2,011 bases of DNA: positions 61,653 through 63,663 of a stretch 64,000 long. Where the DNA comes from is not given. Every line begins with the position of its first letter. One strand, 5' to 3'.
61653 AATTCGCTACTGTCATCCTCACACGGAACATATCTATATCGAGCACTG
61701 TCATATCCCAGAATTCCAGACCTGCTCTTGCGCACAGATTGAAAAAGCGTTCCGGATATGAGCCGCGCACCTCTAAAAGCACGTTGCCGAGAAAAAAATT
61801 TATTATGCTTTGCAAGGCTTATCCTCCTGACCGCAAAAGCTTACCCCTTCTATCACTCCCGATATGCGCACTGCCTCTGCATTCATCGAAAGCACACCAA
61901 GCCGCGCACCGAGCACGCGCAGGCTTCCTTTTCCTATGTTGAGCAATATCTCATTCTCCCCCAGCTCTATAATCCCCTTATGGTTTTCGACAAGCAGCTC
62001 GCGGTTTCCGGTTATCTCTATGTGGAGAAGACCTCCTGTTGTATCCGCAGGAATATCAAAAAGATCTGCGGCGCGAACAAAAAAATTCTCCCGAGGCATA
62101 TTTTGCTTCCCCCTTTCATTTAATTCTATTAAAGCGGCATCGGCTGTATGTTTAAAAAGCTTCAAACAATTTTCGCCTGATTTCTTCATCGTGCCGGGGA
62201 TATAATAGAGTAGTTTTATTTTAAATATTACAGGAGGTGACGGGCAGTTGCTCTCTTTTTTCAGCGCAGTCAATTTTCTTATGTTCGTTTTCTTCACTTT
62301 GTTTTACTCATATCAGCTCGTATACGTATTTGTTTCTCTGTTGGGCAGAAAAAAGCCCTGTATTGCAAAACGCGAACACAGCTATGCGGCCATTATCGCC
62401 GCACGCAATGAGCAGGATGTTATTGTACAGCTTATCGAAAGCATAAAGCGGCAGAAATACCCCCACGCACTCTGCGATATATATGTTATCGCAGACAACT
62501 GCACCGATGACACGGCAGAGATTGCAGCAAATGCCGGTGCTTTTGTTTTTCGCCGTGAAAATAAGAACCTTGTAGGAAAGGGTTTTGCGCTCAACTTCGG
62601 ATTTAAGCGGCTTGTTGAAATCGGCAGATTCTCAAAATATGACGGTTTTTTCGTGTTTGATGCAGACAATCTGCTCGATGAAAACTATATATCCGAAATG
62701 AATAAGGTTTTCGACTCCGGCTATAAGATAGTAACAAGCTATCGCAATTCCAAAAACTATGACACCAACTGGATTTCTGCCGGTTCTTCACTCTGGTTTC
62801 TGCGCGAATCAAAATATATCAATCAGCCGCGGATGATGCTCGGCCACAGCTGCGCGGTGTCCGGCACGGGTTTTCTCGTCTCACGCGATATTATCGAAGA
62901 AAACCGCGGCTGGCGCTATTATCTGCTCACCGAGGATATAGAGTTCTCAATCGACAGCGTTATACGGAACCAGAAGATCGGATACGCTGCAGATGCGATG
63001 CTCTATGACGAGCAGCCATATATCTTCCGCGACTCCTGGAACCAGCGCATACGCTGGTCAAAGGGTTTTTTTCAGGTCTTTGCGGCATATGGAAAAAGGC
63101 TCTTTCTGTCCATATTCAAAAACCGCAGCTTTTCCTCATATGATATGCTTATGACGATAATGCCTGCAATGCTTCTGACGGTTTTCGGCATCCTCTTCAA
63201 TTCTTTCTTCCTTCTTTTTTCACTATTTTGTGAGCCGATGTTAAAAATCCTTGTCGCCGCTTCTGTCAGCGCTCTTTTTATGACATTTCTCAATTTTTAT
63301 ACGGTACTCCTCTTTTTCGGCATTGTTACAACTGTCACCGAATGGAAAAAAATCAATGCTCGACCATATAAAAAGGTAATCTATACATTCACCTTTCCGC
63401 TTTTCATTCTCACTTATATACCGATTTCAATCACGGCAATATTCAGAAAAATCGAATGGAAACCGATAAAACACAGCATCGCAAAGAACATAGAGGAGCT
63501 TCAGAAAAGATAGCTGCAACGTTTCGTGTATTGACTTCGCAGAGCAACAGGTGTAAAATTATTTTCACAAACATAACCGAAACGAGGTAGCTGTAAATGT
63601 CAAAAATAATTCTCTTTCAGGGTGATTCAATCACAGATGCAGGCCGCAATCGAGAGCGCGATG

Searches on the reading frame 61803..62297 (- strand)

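Call 95: search_protein_families(library=pfam, proteins=[window:61803-62297:-], max_evalue=0.001)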
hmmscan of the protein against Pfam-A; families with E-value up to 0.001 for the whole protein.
window:61803-62297:- (164 aa): 1 family
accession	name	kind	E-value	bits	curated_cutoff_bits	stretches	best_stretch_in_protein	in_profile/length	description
PF07873.16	YabP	-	8.6e-16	57.9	27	1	92-154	2-64/64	YabP family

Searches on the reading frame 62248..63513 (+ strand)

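Call 95: search_protein_families(library=pfam, proteins=[window:62248-63513:+], max_evalue=0.001)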
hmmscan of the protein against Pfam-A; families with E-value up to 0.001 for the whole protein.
window:62248-63513:+ (421 aa): 3 families
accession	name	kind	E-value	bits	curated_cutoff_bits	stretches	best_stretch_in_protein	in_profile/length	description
PF13641.12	Glyco_tranf_2_3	-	3e-20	73.7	27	1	45-273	2-230/230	Glycosyltransferase like family 2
PF13632.12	Glyco_trans_2_3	-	8.5e-19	68.6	27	1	136-357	4-190/198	Glycosyl transferase family group 2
PF00535.33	Glycos_transf_2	-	8.7e-16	58.7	23.3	1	49-218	3-166/168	Glycosyl transferase family 2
